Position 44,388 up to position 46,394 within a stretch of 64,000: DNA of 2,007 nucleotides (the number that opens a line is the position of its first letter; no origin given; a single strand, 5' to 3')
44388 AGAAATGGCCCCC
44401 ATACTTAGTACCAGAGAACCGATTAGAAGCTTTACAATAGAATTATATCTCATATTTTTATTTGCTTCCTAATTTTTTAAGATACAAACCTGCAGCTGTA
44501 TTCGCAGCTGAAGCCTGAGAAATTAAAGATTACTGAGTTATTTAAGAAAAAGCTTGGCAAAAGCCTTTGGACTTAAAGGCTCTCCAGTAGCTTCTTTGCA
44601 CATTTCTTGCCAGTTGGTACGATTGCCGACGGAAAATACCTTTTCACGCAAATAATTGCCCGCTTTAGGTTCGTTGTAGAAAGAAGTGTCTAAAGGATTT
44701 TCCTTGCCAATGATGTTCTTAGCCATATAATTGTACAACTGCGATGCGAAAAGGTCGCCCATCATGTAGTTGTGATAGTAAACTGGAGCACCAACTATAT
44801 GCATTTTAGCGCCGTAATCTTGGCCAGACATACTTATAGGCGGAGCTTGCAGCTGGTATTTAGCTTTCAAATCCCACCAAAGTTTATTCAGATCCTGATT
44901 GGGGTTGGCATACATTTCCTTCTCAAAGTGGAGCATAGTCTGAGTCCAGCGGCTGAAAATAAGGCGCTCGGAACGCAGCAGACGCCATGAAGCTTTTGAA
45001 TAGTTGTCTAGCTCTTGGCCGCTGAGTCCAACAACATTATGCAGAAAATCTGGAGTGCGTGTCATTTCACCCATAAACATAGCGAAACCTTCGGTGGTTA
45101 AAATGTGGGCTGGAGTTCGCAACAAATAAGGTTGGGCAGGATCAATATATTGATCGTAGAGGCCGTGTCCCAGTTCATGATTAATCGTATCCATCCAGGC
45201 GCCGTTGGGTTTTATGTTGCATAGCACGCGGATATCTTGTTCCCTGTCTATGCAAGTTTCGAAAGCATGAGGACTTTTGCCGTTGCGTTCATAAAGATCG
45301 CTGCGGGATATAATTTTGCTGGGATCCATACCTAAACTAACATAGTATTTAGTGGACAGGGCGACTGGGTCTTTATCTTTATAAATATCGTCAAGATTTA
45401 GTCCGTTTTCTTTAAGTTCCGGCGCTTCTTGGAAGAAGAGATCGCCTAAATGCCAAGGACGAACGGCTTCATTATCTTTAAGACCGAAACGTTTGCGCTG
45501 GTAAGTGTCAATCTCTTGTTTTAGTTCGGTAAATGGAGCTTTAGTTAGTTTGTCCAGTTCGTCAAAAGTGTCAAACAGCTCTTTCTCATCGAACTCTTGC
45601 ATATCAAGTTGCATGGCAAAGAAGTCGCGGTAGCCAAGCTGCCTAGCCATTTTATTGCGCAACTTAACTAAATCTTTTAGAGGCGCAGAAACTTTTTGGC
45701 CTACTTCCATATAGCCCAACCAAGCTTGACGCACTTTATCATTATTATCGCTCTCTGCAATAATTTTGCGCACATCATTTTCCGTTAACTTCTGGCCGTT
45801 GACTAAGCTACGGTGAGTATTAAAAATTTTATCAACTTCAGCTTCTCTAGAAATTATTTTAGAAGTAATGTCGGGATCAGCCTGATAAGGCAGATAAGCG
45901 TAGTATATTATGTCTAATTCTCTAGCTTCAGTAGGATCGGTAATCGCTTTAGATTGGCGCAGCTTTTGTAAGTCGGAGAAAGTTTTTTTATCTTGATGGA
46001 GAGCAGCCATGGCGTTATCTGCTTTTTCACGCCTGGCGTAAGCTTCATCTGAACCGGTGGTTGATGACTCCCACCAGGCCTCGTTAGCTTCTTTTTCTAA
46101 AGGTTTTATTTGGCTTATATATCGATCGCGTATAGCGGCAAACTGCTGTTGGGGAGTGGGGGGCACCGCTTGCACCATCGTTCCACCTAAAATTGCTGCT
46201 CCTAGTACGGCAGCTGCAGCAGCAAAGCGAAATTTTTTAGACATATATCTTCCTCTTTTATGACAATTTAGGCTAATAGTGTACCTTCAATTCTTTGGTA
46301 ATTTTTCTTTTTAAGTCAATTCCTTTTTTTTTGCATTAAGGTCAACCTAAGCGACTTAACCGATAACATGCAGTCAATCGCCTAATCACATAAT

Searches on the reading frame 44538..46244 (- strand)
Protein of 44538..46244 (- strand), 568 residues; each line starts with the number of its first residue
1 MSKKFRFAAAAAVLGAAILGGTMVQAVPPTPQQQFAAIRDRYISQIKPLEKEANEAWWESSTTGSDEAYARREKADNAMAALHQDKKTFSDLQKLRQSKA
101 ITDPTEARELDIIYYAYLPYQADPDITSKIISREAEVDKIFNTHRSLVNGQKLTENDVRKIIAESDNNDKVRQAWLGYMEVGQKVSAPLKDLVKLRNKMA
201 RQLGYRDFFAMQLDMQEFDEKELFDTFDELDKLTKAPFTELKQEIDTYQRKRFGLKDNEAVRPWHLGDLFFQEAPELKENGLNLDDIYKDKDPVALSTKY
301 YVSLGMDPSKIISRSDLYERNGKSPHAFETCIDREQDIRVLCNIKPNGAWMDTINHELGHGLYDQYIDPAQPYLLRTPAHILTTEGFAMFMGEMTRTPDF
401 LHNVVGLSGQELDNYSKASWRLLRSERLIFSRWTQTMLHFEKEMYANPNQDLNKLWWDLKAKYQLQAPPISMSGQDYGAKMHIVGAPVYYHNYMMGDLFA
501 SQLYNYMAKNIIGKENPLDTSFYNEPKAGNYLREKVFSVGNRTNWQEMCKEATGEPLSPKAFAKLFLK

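Call 9: search_protein_families(library=pfam, proteins=[window:44538-46244:-], max_evalue=0.001)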
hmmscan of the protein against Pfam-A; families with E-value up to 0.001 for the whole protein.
window:44538-46244:- (568 aa): 3 families
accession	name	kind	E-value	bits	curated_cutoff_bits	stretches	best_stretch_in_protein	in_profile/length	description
PF01401.24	Peptidase_M2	-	3e-28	99.2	23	2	288-556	275-550/581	Angiotensin-converting enzyme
PF01432.26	Peptidase_M3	-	4.1e-16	59.8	27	2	316-564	190-453/457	Peptidase family M3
PF02074.21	Peptidase_M32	-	1.7e-12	47.2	25.1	1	489-564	410-483/489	Carboxypeptidase Taq (M32) metallopeptidase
